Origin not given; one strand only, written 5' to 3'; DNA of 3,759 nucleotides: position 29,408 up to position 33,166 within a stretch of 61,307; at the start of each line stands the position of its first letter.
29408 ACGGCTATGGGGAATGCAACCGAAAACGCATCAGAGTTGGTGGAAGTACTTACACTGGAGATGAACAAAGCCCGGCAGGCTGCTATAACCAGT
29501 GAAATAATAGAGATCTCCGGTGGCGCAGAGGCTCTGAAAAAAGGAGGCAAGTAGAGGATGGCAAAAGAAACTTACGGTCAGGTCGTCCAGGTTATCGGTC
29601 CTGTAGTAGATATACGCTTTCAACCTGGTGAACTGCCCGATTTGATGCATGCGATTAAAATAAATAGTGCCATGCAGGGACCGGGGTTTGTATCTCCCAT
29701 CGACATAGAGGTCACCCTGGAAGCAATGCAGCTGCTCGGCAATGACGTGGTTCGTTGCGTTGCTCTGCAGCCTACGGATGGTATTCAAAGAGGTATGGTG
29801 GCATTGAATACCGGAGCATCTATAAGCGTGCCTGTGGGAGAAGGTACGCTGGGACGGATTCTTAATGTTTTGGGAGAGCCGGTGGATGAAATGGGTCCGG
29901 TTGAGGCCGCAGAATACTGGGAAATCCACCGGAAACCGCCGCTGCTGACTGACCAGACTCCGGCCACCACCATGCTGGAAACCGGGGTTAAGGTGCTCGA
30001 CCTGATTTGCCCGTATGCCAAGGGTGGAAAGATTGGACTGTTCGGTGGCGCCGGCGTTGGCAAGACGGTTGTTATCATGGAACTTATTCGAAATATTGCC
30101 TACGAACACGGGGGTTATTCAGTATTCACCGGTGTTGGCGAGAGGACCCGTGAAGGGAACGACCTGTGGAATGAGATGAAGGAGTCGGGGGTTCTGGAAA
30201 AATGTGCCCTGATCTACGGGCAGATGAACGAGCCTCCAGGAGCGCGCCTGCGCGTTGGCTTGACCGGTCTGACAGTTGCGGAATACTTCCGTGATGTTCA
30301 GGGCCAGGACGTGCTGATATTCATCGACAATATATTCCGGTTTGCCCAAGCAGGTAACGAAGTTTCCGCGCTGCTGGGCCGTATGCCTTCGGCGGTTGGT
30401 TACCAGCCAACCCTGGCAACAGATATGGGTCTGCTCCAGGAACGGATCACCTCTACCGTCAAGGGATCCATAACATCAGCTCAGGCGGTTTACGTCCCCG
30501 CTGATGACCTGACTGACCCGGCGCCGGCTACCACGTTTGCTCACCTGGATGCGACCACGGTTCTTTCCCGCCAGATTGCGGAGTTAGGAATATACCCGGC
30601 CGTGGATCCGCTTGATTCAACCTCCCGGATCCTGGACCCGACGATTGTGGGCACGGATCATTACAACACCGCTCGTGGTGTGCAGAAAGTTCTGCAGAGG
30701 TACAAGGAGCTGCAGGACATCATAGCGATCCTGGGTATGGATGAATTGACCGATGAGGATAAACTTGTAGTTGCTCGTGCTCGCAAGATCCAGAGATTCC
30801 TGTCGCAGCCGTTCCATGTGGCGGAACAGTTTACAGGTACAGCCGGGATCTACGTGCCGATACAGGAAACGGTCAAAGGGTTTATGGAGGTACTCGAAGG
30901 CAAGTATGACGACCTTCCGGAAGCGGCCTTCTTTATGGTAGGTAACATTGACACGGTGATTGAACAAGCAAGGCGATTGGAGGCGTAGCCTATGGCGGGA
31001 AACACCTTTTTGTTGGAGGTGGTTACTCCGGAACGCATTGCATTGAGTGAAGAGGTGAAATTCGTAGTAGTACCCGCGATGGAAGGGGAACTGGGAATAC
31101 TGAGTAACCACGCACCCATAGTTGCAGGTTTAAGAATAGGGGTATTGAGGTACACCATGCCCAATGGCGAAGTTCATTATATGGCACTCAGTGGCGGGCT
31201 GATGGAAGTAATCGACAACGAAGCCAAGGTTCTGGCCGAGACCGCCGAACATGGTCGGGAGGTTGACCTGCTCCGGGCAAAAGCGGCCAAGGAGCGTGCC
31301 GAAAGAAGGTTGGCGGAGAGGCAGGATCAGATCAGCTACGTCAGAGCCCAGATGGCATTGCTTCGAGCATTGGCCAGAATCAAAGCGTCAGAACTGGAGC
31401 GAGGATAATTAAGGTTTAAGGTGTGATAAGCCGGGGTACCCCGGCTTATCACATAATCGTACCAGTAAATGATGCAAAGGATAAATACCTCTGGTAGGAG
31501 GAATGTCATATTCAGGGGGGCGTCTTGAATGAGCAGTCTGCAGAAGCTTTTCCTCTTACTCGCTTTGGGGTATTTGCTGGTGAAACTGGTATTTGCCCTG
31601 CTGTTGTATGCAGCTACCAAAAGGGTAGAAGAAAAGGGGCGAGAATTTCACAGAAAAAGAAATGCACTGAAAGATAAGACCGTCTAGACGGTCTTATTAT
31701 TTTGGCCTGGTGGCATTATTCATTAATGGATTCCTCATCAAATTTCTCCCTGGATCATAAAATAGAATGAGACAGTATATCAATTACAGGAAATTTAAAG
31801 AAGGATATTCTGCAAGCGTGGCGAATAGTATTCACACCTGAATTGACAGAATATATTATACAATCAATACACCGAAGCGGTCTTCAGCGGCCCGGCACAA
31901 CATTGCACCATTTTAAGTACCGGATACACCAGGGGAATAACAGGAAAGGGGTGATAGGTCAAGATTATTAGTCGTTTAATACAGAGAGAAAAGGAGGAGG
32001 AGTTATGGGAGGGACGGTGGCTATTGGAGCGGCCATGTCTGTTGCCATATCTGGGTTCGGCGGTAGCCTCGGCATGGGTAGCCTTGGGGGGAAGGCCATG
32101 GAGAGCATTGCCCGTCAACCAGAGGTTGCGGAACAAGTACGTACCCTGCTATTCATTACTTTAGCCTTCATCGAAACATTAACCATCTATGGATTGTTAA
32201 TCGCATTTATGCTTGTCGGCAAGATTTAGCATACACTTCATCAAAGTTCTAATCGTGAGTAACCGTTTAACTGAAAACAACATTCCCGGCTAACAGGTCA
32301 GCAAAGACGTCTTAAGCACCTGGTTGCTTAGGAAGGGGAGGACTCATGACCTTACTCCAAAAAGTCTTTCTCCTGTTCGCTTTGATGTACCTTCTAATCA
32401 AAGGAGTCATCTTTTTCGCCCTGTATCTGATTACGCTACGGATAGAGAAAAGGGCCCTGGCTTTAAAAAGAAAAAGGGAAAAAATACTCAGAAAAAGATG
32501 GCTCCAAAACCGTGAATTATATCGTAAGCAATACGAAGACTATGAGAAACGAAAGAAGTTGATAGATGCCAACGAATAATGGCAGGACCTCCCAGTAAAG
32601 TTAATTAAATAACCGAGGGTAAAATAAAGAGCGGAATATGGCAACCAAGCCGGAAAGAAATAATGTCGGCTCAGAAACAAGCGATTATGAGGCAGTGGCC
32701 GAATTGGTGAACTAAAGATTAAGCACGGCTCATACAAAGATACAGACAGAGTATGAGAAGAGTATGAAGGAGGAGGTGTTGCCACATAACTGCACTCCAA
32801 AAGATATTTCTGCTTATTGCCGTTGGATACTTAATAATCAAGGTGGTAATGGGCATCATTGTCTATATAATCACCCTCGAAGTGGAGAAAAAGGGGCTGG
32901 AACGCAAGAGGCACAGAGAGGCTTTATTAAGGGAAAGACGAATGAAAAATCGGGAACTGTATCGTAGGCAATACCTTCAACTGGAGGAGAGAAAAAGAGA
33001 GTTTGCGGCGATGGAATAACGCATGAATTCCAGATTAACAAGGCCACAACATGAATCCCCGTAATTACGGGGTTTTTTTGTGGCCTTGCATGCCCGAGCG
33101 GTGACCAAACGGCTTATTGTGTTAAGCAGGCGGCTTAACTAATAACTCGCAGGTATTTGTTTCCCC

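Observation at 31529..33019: Three paralogous mini-proteins (single TM + Lys/Arg-rich helix) bracketing the extra c-subunit gene; two are invisible to the ORF track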

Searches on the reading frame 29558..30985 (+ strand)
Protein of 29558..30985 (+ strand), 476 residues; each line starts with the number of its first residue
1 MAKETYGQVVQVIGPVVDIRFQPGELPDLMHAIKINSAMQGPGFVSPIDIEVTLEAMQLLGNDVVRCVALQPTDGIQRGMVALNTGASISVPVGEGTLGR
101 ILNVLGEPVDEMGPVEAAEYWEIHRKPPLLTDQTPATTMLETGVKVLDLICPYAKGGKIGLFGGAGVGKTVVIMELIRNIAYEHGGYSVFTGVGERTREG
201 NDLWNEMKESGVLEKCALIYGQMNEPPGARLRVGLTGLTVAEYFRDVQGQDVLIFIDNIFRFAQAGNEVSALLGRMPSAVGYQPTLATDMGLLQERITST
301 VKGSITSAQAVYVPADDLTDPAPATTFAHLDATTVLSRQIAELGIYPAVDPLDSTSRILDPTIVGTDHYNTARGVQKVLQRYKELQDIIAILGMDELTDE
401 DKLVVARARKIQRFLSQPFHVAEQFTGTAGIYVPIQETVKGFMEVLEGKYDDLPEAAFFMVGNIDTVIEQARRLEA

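Call 37: list_cluster_members(proteins=[window:29558-30985:+, window:33215-34123:+, window:32005-32226:+, window:31529-31684:+, window:34664-35686:+])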
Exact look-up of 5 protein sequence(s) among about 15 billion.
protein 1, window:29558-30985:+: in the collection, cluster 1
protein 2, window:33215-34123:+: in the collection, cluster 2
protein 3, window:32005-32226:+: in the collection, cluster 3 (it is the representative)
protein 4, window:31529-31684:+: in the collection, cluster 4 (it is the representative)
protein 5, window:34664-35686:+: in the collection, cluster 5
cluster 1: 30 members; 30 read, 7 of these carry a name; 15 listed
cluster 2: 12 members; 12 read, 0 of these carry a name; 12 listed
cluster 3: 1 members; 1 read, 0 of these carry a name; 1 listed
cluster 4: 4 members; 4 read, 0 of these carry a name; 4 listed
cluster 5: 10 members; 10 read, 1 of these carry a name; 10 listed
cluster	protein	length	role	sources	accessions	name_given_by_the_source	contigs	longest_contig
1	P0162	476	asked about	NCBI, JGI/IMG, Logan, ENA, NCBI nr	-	-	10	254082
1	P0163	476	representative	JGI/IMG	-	-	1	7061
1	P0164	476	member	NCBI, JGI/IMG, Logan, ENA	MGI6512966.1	MAG: F0F1 ATP synthase subunit beta [Syntrophomonadales bacterium] | F-type H+-transporting ATPase subunit beta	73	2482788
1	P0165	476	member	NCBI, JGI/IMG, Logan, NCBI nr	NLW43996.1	MAG: F0F1 ATP synthase subunit beta [Syntrophomonadaceae bacterium] | F0F1 ATP synthase subunit beta [Syntrophomonadaceae bacterium]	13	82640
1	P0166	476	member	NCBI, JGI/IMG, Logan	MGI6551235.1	MAG: F0F1 ATP synthase subunit beta [Syntrophomonadales bacterium] | F-type H+-transporting ATPase subunit beta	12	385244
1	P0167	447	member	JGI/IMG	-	F-type H+-transporting ATPase subunit beta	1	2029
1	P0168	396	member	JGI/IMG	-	F-type H+-transporting ATPase subunit beta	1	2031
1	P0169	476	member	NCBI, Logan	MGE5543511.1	MAG: F0F1 ATP synthase subunit beta [Bacillota bacterium]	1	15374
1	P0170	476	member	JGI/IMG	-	F-type H+-transporting ATPase subunit beta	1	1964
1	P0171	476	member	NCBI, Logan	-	-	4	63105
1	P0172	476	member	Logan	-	-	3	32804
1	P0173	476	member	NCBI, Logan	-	-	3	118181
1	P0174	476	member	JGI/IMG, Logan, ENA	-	-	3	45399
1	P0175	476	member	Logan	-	-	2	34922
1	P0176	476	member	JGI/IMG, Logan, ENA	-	-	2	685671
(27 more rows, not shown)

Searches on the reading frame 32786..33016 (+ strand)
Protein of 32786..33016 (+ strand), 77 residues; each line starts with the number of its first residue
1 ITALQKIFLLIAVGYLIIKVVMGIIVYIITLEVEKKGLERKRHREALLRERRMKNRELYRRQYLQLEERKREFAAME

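Call 4: search_protein_families(library=pfam, max_evalue=10, proteins=[window:32786-33016:+])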
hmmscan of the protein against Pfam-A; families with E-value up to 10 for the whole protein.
window:32786-33016:+ (77 aa): 3 families
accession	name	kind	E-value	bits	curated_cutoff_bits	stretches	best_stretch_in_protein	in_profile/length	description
PF15050.11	SCIMP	-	0.018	15.9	27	1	6-44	7-45/132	SCIMP protein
PF09835.14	DUF2062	-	0.076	13.4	27.4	1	3-41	107-145/147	Uncharacterized protein conserved in bacteria (DUF2062)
PF20077.4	CcmD_alt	-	0.38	11.3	23.5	1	6-32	31-54/61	CcmD family protein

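Call 67: search_protein_families(library=phrogs, proteins=[window:32786-33016:+], max_evalue=0.1)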
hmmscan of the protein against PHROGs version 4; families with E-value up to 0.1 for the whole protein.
window:32786-33016:+ (77 aa): 2 families
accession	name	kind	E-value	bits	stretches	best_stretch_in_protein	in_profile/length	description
phrog_6664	-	unknown function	0.0063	17.9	1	13-70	6-61/97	-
phrog_27329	-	unknown function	0.082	14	0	12-52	10-50/56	-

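Call 68: search_protein_families(library=padloc, proteins=[window:32786-33016:+], max_evalue=0.1)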
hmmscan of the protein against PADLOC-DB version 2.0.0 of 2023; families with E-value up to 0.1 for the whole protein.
window:32786-33016:+ (77 aa): 0 families

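Call 88: list_cluster_members(proteins=[window:32786-33016:+, window:32849-33016:+, window:32843-33016:+, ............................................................, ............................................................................])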
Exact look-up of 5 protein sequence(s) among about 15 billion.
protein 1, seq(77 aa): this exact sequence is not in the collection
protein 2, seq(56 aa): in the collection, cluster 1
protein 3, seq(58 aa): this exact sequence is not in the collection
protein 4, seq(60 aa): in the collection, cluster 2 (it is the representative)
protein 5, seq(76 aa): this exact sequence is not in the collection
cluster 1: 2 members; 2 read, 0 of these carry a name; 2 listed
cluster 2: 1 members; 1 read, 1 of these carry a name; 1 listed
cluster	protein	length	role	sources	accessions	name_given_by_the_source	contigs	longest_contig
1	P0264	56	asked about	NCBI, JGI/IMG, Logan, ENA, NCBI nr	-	-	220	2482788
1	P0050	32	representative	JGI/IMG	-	-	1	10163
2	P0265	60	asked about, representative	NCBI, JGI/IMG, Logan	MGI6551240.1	MAG: hypothetical protein ACOX4Q_14660 [Syntrophomonadales bacterium] | hypothetical protein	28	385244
